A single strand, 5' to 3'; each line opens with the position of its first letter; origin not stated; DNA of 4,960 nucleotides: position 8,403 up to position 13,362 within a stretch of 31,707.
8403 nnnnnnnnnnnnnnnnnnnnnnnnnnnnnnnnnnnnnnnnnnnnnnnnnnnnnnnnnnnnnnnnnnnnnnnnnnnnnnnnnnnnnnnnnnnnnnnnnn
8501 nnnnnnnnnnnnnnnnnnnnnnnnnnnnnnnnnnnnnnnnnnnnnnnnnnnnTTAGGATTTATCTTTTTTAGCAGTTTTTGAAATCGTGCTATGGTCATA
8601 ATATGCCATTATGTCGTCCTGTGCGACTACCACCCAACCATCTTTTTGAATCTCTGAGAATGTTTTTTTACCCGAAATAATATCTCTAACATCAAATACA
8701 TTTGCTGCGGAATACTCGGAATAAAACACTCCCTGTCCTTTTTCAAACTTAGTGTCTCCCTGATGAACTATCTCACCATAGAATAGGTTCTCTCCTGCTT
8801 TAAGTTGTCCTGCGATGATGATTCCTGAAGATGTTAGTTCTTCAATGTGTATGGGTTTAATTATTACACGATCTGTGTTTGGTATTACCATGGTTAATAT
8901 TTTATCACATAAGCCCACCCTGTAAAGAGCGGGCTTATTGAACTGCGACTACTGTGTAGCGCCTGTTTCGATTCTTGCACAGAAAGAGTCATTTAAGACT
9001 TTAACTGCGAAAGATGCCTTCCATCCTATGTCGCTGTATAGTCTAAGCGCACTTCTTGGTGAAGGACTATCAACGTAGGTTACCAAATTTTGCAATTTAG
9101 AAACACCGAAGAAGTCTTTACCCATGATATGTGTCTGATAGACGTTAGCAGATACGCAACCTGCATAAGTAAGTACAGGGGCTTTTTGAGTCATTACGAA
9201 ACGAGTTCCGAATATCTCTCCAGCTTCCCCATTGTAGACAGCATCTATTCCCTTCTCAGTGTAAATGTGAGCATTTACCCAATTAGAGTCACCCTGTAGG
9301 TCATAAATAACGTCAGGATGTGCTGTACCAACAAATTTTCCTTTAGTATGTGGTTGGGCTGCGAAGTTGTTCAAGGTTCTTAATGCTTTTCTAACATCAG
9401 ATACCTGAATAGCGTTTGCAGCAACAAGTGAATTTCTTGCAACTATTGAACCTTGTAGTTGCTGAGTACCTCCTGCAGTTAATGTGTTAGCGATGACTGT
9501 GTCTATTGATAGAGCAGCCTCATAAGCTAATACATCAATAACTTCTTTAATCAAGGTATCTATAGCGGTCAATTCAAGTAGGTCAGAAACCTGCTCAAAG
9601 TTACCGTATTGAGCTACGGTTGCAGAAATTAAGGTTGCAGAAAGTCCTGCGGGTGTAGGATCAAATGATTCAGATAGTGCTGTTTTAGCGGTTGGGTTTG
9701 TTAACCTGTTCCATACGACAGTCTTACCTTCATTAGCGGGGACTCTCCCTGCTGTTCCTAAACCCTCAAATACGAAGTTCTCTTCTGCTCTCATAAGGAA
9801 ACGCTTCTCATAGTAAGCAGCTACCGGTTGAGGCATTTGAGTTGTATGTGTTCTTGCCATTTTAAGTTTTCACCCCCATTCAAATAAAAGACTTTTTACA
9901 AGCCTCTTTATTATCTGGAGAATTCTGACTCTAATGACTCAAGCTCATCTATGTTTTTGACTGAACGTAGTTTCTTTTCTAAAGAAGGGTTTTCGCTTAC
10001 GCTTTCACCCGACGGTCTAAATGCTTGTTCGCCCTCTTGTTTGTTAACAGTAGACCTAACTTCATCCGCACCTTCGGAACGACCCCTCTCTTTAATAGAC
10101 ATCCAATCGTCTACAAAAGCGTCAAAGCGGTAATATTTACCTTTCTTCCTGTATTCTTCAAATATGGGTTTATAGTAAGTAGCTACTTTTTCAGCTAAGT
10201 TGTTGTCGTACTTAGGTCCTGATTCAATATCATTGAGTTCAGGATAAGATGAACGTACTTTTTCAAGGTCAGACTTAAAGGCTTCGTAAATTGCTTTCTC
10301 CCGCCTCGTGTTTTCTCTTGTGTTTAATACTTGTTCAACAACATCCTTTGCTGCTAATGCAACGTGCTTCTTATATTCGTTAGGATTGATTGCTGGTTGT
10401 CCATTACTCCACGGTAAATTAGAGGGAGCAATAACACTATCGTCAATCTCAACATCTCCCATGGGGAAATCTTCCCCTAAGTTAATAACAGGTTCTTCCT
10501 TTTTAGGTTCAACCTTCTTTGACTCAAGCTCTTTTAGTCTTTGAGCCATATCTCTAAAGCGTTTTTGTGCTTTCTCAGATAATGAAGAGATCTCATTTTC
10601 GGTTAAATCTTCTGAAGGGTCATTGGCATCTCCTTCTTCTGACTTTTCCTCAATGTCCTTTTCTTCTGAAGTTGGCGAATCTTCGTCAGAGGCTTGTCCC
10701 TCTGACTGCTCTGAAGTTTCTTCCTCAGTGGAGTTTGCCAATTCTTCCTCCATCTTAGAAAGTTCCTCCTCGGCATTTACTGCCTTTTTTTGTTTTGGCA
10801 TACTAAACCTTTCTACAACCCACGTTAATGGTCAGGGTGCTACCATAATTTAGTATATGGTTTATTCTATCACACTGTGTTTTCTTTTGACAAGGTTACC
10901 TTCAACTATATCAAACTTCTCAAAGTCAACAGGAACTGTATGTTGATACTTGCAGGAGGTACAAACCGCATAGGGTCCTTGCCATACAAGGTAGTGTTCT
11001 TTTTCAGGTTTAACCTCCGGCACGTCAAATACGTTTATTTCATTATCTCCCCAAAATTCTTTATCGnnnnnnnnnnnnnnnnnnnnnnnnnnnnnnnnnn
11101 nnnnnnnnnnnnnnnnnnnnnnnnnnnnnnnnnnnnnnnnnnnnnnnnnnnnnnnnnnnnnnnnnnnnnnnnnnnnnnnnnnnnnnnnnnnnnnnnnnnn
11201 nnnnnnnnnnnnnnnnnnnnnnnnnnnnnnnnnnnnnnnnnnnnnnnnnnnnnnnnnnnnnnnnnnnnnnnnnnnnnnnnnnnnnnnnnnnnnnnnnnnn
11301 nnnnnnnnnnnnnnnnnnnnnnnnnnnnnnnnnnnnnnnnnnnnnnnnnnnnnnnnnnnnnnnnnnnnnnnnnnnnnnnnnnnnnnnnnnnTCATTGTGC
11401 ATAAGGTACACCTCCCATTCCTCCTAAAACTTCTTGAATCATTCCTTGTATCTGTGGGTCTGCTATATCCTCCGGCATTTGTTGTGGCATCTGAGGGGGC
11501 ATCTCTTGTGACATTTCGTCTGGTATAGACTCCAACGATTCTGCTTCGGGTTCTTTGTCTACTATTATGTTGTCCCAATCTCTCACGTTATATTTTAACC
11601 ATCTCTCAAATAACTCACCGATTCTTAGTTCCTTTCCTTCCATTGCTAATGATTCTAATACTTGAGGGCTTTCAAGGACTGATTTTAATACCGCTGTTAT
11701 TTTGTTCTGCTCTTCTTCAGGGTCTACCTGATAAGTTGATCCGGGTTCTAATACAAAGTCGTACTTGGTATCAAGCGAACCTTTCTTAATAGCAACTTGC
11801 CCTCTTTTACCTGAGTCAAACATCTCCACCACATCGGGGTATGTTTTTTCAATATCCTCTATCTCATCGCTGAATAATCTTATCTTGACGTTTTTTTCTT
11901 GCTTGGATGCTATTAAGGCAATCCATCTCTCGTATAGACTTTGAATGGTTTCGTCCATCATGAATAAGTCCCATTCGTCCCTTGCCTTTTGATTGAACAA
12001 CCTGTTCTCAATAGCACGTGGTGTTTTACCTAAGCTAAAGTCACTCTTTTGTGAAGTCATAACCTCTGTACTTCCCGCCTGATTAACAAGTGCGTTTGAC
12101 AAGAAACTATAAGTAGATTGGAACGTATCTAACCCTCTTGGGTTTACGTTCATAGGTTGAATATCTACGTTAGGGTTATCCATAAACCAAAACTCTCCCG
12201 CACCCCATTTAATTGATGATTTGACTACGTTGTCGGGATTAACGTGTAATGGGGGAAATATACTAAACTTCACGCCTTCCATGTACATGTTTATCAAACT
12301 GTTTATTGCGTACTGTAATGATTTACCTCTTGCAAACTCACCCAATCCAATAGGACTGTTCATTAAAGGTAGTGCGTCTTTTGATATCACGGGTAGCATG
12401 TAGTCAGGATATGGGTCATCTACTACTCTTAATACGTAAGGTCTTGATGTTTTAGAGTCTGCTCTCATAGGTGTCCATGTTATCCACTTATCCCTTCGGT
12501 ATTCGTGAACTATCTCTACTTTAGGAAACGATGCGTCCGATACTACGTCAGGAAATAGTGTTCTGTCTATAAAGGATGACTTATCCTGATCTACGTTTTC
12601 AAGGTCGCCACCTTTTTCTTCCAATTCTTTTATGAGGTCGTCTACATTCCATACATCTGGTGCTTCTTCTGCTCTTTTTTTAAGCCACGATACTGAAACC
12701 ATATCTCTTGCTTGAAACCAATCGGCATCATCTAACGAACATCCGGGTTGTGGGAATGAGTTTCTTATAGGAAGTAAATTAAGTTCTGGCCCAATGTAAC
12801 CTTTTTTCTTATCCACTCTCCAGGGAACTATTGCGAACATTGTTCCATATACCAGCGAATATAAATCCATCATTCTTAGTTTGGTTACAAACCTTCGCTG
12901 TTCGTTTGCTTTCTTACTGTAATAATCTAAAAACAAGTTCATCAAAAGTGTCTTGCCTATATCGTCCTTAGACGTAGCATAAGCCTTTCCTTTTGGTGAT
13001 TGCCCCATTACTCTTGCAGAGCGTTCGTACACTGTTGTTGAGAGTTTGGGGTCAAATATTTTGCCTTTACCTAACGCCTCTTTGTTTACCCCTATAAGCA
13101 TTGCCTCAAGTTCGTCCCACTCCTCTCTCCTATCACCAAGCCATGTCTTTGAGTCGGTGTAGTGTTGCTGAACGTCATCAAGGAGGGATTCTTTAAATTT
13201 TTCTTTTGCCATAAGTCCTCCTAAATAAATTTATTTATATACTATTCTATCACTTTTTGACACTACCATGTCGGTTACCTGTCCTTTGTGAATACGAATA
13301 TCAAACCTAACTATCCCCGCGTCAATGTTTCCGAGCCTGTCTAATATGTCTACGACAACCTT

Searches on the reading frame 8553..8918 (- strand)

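Call 28: search_protein_families(library=pfam, proteins=[window:8553-8918:-], max_evalue=0.01)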
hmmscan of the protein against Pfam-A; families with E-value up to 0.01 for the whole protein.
window:8553-8918:- (121 aa): 1 family
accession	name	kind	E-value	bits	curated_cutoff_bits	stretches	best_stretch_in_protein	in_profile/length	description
PF00166.26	Cpn10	-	1e-07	32.3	21.1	1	11-106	2-92/93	Chaperonin 10 Kd subunit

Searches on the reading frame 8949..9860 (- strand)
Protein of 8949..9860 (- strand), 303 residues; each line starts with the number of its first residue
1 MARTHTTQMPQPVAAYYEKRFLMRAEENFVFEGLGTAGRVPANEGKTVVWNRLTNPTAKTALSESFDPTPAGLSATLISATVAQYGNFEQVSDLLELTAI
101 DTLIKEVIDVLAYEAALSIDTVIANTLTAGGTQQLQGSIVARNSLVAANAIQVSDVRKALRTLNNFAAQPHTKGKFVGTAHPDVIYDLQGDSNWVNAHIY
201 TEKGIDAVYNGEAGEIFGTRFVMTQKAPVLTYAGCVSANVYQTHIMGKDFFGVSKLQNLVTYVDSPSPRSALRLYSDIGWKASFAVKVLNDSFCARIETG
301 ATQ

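Call 12: search_protein_families(library=phrogs, proteins=[window:8949-9860:-], max_evalue=0.001)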
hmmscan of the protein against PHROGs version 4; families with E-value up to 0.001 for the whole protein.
window:8949-9860:- (303 aa): 1 family
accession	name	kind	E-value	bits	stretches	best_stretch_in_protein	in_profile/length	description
phrog_1357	-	head and packaging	1.3e-47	163.4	1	2-302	22-347/356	major head protein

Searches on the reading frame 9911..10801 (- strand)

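Call 12: search_protein_families(library=phrogs, proteins=[window:9911-10801:-], max_evalue=0.001)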
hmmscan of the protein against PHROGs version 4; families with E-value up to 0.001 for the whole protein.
window:9911-10801:- (296 aa): 0 families

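Call 28: search_protein_families(library=pfam, proteins=[window:9911-10801:-], max_evalue=0.01)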
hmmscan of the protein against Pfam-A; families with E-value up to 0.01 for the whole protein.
window:9911-10801:- (296 aa): 1 family
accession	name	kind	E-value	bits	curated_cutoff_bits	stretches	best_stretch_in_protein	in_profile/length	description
PF23116.1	HHD_RTEL1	-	0.0061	17.3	27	0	153-221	7-71/102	RTEL1, HHD domain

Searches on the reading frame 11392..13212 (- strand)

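Call 12: search_protein_families(library=phrogs, proteins=[window:11392-13212:-], max_evalue=0.001)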
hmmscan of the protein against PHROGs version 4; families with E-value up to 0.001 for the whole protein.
window:11392-13212:- (606 aa): 1 family
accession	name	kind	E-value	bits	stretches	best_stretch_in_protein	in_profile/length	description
phrog_332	-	connector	0.00013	21.4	1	117-356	132-348/560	head-tail adaptor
